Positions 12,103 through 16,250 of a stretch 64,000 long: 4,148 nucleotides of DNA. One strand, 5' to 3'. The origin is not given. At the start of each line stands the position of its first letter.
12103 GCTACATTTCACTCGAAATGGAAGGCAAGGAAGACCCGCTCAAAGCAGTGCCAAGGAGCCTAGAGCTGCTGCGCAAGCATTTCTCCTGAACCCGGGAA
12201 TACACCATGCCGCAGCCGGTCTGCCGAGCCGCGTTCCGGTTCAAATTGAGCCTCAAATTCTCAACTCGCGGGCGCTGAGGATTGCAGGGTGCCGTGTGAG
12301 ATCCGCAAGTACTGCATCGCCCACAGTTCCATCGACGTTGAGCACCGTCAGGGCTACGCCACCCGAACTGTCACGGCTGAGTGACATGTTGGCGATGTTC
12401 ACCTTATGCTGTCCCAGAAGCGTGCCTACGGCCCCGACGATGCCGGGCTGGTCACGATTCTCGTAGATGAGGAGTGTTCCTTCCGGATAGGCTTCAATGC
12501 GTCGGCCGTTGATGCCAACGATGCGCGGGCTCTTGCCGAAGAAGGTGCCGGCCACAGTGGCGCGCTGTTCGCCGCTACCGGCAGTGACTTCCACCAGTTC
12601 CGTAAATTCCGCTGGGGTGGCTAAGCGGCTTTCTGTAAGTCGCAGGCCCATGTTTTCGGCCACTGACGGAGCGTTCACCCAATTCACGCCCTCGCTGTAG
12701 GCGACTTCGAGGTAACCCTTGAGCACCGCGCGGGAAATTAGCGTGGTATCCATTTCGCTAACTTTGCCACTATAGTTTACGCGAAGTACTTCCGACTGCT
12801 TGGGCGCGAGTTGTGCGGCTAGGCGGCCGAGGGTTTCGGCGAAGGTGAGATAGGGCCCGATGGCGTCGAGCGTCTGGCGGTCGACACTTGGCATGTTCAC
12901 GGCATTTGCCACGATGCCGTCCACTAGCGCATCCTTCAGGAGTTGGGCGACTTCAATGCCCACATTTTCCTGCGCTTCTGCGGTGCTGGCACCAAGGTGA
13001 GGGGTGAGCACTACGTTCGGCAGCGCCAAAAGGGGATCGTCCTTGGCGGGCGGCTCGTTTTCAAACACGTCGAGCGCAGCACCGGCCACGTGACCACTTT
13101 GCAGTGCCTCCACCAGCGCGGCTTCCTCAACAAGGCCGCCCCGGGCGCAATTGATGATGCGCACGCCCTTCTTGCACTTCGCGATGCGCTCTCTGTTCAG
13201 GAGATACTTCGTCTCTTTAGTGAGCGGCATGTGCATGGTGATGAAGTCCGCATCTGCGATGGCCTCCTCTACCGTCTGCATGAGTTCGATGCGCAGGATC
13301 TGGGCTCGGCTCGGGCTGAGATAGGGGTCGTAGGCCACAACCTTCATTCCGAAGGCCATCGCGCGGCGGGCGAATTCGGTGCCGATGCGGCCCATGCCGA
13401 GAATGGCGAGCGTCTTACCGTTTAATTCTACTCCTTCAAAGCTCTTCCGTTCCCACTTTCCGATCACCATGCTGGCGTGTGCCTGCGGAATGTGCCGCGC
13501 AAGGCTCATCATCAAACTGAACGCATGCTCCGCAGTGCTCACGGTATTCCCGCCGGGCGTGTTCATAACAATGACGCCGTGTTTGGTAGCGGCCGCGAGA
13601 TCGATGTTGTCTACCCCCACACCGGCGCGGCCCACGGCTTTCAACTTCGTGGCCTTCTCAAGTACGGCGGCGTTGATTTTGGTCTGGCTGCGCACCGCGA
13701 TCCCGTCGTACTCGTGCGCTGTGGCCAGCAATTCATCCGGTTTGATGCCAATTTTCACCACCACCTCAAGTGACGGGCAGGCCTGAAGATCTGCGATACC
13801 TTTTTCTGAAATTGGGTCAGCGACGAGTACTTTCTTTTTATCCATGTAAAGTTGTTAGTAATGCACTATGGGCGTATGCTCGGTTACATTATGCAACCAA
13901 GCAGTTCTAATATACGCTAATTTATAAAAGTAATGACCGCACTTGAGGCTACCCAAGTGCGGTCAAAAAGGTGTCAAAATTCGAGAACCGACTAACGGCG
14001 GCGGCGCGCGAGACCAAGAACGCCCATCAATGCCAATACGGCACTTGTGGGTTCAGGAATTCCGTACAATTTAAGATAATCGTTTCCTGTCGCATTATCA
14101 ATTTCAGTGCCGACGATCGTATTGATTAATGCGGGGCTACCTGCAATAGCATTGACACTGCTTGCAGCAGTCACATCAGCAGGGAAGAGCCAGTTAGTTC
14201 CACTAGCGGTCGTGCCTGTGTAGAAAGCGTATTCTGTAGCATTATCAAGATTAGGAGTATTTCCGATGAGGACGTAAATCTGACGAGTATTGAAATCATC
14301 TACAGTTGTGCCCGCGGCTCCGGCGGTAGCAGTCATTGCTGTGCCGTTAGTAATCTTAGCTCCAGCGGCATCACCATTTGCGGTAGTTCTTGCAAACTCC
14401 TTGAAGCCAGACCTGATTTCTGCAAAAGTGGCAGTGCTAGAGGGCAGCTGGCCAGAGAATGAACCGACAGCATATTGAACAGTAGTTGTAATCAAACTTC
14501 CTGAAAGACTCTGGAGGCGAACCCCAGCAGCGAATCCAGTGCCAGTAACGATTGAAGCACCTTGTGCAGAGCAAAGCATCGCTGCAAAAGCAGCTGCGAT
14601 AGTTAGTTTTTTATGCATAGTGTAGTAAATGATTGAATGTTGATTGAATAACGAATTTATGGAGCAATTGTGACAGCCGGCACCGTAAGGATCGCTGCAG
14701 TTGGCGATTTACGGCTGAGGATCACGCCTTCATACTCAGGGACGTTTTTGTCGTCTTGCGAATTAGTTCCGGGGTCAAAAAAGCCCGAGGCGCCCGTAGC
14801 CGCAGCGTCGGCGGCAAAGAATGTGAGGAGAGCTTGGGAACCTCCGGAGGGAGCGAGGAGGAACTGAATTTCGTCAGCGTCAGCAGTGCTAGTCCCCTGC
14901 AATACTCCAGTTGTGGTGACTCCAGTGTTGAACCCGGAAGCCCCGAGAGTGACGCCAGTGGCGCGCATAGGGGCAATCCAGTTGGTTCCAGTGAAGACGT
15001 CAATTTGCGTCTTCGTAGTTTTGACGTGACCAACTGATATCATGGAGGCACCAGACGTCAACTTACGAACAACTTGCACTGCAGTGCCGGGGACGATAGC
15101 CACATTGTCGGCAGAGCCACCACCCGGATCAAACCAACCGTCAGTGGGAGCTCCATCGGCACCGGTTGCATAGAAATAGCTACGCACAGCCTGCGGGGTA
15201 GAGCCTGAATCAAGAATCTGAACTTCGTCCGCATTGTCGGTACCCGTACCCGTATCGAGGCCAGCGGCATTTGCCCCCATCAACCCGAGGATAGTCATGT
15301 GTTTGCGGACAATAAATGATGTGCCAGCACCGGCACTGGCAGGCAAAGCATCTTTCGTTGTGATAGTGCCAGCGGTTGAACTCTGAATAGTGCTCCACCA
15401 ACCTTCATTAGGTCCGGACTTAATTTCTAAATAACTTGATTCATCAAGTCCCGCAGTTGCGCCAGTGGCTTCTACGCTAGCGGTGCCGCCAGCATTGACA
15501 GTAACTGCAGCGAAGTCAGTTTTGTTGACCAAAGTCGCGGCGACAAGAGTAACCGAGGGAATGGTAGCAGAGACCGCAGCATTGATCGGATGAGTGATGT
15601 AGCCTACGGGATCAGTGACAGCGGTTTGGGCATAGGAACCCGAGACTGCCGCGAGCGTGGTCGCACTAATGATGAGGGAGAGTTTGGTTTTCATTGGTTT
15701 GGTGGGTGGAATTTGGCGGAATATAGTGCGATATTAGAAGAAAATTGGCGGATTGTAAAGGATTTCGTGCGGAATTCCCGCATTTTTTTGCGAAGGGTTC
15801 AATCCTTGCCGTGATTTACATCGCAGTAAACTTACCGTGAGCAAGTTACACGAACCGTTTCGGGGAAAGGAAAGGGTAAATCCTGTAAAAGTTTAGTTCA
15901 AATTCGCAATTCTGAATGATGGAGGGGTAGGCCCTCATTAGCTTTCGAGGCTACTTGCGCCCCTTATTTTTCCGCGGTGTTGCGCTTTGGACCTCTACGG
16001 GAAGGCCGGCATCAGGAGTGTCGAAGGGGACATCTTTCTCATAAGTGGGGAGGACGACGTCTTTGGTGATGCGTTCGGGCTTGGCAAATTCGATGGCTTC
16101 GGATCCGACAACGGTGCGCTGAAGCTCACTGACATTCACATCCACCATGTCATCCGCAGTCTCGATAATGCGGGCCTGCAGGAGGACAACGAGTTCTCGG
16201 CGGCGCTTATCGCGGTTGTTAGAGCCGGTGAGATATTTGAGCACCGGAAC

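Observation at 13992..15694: Two adjacent secreted proteins downstream of the secretin share a repeat module; one ends in PEP-CTERM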

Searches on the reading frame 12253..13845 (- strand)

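Call 53: search_protein_families(library=ncbifam, proteins=[window:12253-13845:-], max_evalue=0.01)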
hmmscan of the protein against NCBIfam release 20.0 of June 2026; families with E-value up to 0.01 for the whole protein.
window:12253-13845:- (530 aa): 27 families (the best 25 are shown)
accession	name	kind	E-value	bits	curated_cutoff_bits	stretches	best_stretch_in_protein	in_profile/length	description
TIGR01327.1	PGDH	equivalog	2e-192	640.6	454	1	5-528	1-523/525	phosphoglycerate dehydrogenase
NF008759.0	PRK11790.1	equivalog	1.1e-80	271.3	404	1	2-325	10-335/410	phosphoglycerate dehydrogenase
NF009714.1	PRK13243.1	equivalog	1.2e-72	245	455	1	3-303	2-309/332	glyoxylate reductase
NF005069.0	PRK06487.1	equivalog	6.3e-60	202.9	448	1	49-301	51-305/320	2-hydroxyacid dehydrogenase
NF011938.0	PRK15409.1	equivalog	1.9e-55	188.2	492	1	44-318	44-320/324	glyoxylate/hydroxypyruvate reductase GhrB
NF005387.0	PRK06932.1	equivalog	1.5e-51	175.3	492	1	36-292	35-295/314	2-hydroxyacid dehydrogenase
NF005750.0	PRK07574.1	equivalog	5.6e-50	170.5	329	1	59-306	106-356/386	NAD-dependent formate dehydrogenase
NF041369.1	Dhydh_Halo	equivalog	1.8e-46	158.7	400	1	75-308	63-296/305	D-2-hydroxyacid dehydrogenase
NF006263.0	PRK08410.1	equivalog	4.5e-45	154.4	389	1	35-306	32-306/311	D-2-hydroxyacid dehydrogenase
NF006374.0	PRK08605.1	subfamily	6.5e-45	153.6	356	1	36-295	36-310/332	D-lactate dehydrogenase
NF001309.0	PRK00257.1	equivalog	4.5e-37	127.9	434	1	43-294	35-265/379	4-phosphoerythronate dehydrogenase PdxB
NF009127.0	PRK12480.1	equivalog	2.1e-36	125.6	579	1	35-265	35-265/330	D-lactate dehydrogenase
NF000492.1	vanH_gen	exception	9.7e-36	123.4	540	1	42-264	39-255/312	D-lactate dehydrogenase VanH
NF005027.0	PRK06436.1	equivalog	1.9e-33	115.9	261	1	58-301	42-273/303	2-hydroxyacid dehydrogenase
NF000371.1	vanH_Agroup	exception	8.3e-29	100.8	700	1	48-264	50-260/322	VanH-A/VanH-Pt family D-lactate dehydrogenase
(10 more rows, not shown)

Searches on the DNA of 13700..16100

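Call 35: search_rna_families(source=window, start=13700, end=16100, threshold=evalue, max_evalue=1)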
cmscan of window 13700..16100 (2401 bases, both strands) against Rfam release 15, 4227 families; matches with E-value up to 1: 0.
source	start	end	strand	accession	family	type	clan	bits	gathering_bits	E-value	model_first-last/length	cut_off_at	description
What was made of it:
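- Tried and rejected: Rfam on 13700-16100: nothing (call 35).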

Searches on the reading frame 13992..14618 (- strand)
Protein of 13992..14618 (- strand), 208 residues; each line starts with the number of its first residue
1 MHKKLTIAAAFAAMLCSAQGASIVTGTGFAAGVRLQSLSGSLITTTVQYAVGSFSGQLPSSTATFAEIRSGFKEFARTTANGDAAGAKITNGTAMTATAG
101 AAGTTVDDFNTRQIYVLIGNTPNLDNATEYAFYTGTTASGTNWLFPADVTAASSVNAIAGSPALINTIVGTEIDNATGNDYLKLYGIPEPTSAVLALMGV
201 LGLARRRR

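Call 3: search_protein_families(library=pfam, proteins=[window:13992-14618:-], max_evalue=1)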
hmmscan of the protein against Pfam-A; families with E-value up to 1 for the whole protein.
window:13992-14618:- (208 aa): 2 families
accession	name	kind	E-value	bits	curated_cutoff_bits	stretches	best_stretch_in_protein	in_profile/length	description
PF07589.16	PEP-CTERM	-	0.00026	21.4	20.7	1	187-208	2-24/24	PEP-CTERM motif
PF21088.3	MS_channel_1st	-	0.15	12.6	23.1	1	182-204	16-36/42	Mechanosensitive ion channel, transmembrane helices 2/3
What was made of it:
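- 13995..14060 (-): PEP-CTERM sorting signal of B (aa 187-208: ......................). Pfam PF07589 21.4 bits against cutoff 20.7 (call 3).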

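Call 4: search_protein_families(library=ncbifam, proteins=[window:13992-14618:-], max_evalue=1)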
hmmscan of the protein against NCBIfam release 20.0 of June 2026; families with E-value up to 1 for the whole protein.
window:13992-14618:- (208 aa): 7 families
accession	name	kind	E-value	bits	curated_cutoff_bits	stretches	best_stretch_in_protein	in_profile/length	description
NF038120.1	PEP_CTERM_QFxxD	subfamily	0.0041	17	80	1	181-208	187-214/215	NF038120 family PEP-CTERM protein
NF038118.1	PEP_CTERM_CCXG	equivalog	0.024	14.3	90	1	179-208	169-197/199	CCXG family PEP-CTERM protein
TIGR03901.2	MYXO-CTERM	domain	0.036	14.4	20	1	192-208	18-33/34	MYXO-CTERM sorting domain-containing protein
NF041927.1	Xrt_dep_XDP1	equivalog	0.044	13.7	125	1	98-208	134-240/242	exosortase-dependent surface protein XDP1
TIGR04126.1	PGF_CTERM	domain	0.05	13.3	24.5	1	193-208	13-28/28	PGF-CTERM sorting domain-containing protein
NF011767.0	PRK15221.1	subfamily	0.092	12.8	204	1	3-105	5-106/165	Saf-pilin pilus formation protein SafA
TIGR02595.1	PEP_CTERM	domain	0.2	12.6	16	1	187-208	1-22/24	PEP-CTERM sorting domain-containing protein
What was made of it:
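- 13995..14060 (-): TIGR02595 scores only 12.6 against cutoff 16 (call 4).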

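Call 11: find_homologous_proteins(query=window:13992-14618:-, max_evalue=0.001)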
Query window:13992-14618:- (208 aa): 3 proteins with E <= 0.001 among 1945 candidates.
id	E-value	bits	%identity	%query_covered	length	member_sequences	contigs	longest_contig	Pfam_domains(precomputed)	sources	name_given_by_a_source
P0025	3.8e-123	427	100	100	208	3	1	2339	-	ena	-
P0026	5.1e-12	64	36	86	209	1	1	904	-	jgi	-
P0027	1.2e-7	50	30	74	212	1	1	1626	PF07589.17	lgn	-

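Call 41: search_protein_families(library=ncbifam, alignment_id=A2, max_evalue=0.1)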
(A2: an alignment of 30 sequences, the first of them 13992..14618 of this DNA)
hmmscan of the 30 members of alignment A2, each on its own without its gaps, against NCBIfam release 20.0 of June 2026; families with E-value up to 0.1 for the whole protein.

A. member 1, window:13992-14618:- (208 aa): 6 families
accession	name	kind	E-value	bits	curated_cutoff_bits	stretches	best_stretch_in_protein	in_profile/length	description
NF038120.1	PEP_CTERM_QFxxD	subfamily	0.0041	17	80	1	181-208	187-214/215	NF038120 family PEP-CTERM protein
NF038118.1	PEP_CTERM_CCXG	equivalog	0.024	14.3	90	0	179-208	169-197/199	CCXG family PEP-CTERM protein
TIGR03901.2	MYXO-CTERM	domain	0.036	14.4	20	1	192-208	18-33/34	MYXO-CTERM sorting domain-containing protein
NF041927.1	Xrt_dep_XDP1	equivalog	0.044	13.7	125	0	98-208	134-240/242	exosortase-dependent surface protein XDP1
TIGR04126.1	PGF_CTERM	domain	0.05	13.3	24.5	1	193-208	13-28/28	PGF-CTERM sorting domain-containing protein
NF011767.0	PRK15221.1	subfamily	0.092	12.8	204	0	3-105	5-106/165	Saf-pilin pilus formation protein SafA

B. families by the number of members that match (of 30 scanned): 22 families
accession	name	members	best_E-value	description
NF038120.1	PEP_CTERM_QFxxD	22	4.3e-06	NF038120 family PEP-CTERM protein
NF038129.1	PEP_NF038129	19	1.1e-05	NF038129 family PEP-CTERM protein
TIGR02595.1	PEP_CTERM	18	5.9e-05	PEP-CTERM sorting domain-containing protein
TIGR03901.2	MYXO-CTERM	16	0.0017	MYXO-CTERM sorting domain-containing protein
NF041927.1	Xrt_dep_XDP1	10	0.00012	exosortase-dependent surface protein XDP1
NF033554.9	floc_PepA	8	1.4e-08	flocculation-associated PEP-CTERM protein PepA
NF038126.1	PEP_CTERM_FxDxF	8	1.2e-06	FxDxF family PEP-CTERM protein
TIGR03370.1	VPLPA-CTERM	6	0.00068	VPLPA-CTERM sorting domain-containing protein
NF038118.1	PEP_CTERM_CCXG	5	0.00047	CCXG family PEP-CTERM protein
TIGR04126.1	PGF_CTERM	5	0.0024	PGF-CTERM sorting domain-containing protein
NF038124.1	PEP_CTERM_TLD_A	4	0.0015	PEP_CTERM-anchored TLD domain-containing protein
NF038125.1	PEP_CTERM_THxN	4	0.0028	THxN family PEP-CTERM protein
TIGR03382.1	GC_trans_RRR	3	0.032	MYXO-CTERM sorting domain-containing protein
NF033191.4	JDVT-CTERM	2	0.0065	JDVT-CTERM domain-containing protein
NF038130.1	PEP_NF038130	2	0.0088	NF038130 family PEP-CTERM protein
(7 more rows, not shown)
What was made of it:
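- On PEP-CTERM sorting-domain proteins (PF07589 / TIGR02595): TIGR02595 is below its cutoff for this protein (12.6 against 16, call 4) but matches 18 of 30 family members at E<=0.1 (call 41).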

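Call 43: find_homologous_proteins(query=A2, max_evalue=0.001)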
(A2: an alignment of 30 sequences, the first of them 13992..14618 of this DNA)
Query A2 (30 sequences) (208 aa, profile of the alignment): 43 proteins with E <= 0.001 among 8000 candidates.
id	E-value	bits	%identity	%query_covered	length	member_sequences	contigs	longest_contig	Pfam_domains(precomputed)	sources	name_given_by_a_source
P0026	5.6e-59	217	36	86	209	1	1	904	-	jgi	-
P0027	8.2e-49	184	30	74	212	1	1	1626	PF07589.17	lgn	-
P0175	4.8e-48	182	34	100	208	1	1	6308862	-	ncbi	-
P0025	2.6e-45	173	100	100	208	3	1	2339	-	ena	-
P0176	4.6e-43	166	-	-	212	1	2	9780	PF07589.17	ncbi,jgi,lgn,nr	ncbi:MAG TPA: PEP-CTERM sorting domain-containing protein [Verrucomicrobiales bacterium]|jgi:hypothe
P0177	4.4e-41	159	25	100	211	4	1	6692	-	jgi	-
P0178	6.4e-41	159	26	100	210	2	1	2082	-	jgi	jgi:hypothetical protein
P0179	6.6e-41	158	27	100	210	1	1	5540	-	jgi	-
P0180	1.8e-40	157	26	100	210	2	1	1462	-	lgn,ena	-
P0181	2.2e-39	154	29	100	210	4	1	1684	-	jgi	-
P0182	3.5e-39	153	25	100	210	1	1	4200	-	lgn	-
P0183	4.2e-39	153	27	100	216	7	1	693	-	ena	-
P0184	7.7e-39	152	32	66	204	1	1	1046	-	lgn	-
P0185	1.9e-38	150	27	100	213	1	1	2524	-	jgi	jgi:PEP-CTERM motif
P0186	5.7e-38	149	26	81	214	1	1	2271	-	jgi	jgi:hypothetical protein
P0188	7.7e-37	145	32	59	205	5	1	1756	PF07589.17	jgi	-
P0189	1.3e-36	144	50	11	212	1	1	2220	PF07589.17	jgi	jgi:hypothetical protein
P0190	1.9e-35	141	-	-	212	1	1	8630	PF07589.17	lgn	-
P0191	7.2e-35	139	27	67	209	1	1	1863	PF07589.17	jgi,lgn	jgi:hypothetical protein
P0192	1.1e-34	138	-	-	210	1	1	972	PF07589.17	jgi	-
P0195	8.7e-31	125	-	-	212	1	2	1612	PF07589.17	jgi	-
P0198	5.3e-30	123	27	97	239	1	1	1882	PF07589.17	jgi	-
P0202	6.3e-28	116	67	4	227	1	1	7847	PF07589.17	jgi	jgi:hypothetical protein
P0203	3.0e-21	94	30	67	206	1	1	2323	PF07589.17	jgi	jgi:hypothetical protein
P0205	7.8e-18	83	30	47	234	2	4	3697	PF07589.17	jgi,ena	-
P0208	3.5e-7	48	-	-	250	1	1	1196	PF07589.17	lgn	-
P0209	2.8e-5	42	-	-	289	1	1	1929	PF07589.17,PF07953.21,PF13385.14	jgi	jgi:hypothetical protein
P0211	2.1e-4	39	57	14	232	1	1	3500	PF07589.17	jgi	-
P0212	2.9e-4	39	64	11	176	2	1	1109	PF07589.17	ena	-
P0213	3.4e-4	39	67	4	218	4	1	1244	PF22825.3,PF07589.17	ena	-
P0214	7.0e-4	38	34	36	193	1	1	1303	PF07589.17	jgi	jgi:hypothetical protein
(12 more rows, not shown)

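Call 57: predict_structure(alignment_id=A3)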
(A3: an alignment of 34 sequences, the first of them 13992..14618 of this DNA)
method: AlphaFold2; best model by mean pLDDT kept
length: 208 residues; sequences in the alignment: 34
mean_pLDDT: 78.6   pTM: 0.73
mean pLDDT of the five models: 78.6, 78.6, 77.5, 74.2, 73.3
residues with pLDDT >= 90: 69; 70-90: 78; 50-70: 54; < 50: 7
segments of 3 or more residues with pLDDT < 50: 14-17
pLDDT, mean of each block of 10 residues (from residue 1): 56 51 59 84 92 91 91 90 75 59 82 93 93 88 88 63 78 82 83 73 81
secondary structure, 60 per line:
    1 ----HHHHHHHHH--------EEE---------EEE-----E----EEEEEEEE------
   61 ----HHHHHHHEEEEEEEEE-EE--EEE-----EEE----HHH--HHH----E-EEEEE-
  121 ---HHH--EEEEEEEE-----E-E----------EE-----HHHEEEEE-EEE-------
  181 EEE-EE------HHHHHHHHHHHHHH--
elements in order: H5-13 E22-24 E34-36 E47-54 H65-71 E72-80 E86-88 E94-96 E115-119 E129-136 E165-169 E171-173 E181-183 H193-206
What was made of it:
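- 13992..14618 (-): Gene B: 208-aa secreted beta-sandwich protein with a PEP-CTERM sorting tail. AF2 pLDDT 78.6 with a C-terminal helix at 193-206 (call 57).
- On PEP-CTERM sorting-domain proteins (PF07589 / TIGR02595): The AF2 model has a helix at 193-206 (call 57).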

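Call 60: fold_search(model_id=the predicted structure, library=pdb)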
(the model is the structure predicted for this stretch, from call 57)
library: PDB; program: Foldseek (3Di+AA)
matches with E <= 10: 358; with E <= 0.001: 0
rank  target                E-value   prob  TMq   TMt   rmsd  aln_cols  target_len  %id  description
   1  1tlm_B                1.7e-01  0.38  0.18  0.29   6.5        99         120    9  STRUCTURAL ASPECTS OF INOTROPIC BIPYRIDINE BINDING: CRYSTAL STRUCTURE DETERMINATION TO 1.9 ANGSTROMS OF THE HUMAN SERU (released 1994-01-31)
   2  5h0y                  1.9e-01  0.44  0.20  0.32   6.5        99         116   10  Crystal structure of H88Y mutated human transthyretin (released 2017-06-14)
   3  9zbv_D                2.2e-01  0.38  0.19  0.31   6.5       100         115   12  Human TTR-C10A at pH 7.4 (released 2026-01-21)
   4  1tta_A                2.2e-01  0.38  0.19  0.29   6.2        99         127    8  THE X-RAY CRYSTAL STRUCTURE REFINEMENTS OF NORMAL HUMAN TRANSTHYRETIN AND THE AMYLOIDOGENIC VAL30MET VARIANT TO 1.7 AN (released 1993-10-31)
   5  1gko_B                2.6e-01  0.38  0.20  0.32   6.4        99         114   10  An Engineered Transthyretin Monomer that is Non-amyloidogenic - Unless Partially Denatured (released 2001-11-28)
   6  5h0w                  2.6e-01  0.30  0.19  0.30   6.8        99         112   10  Crystal structure of H88F mutated human transthyretin (released 2017-06-14)
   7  3tfb_B                2.7e-01  0.38  0.20  0.32   6.5        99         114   11  Transthyretin natural mutant A25T (released 2011-12-07)
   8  1z7j_B                2.7e-01  0.33  0.18  0.29   6.5        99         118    9  Human transthyretin (also called prealbumin) complex with 3, 3',5,5'-tetraiodothyroacetic acid (t4ac) (released 2005-06-07)
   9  1s9a_A                2.7e-01  0.07  0.17  0.15  16.3       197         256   11  Crystal Structure of 4-Chlorocatechol 1,2-dioxygenase from Rhodococcus opacus 1CP (released 2004-06-01)
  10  8i0o_A                2.9e-01  0.35  0.20  0.31   6.6        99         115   10  Crystal structure of Transthyretin variant A97S in monomeric form (released 2024-01-17)
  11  7rlk_D                2.9e-01  0.35  0.19  0.31   7.0        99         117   11  Wallaby TTR (released 2022-08-03)
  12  1tlm_A                2.9e-01  0.30  0.18  0.28   6.4        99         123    9  STRUCTURAL ASPECTS OF INOTROPIC BIPYRIDINE BINDING: CRYSTAL STRUCTURE DETERMINATION TO 1.9 ANGSTROMS OF THE HUMAN SERU (released 1994-01-31)
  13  2wqa_C                3.1e-01  0.30  0.18  0.29   6.6        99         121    9  Complex of TTR and RBP4 and Oleic Acid (released 2010-09-01)
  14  2roy_B                3.1e-01  0.25  0.17  0.26   6.7        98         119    9  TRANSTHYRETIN (ALSO CALLED PREALBUMIN) COMPLEX WITH 3',5'-DINITRO-N-ACETYL-L-THYRONINE (released 1997-04-21)
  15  9h7a_B                3.3e-01  0.35  0.20  0.33   6.4        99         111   10  Human Transthyretin in Complex with 3,5-Dichlorobenzenesulfonamide (released 2025-03-12)
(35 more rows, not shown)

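Call 69: search_solved_structures(query=A2, max_evalue=1)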
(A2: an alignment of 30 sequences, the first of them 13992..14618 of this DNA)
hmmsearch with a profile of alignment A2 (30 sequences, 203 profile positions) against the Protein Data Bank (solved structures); distinct sequences matched with E-value up to 1: 0.
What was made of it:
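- Tried and rejected: Nothing was found for B (call 69).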
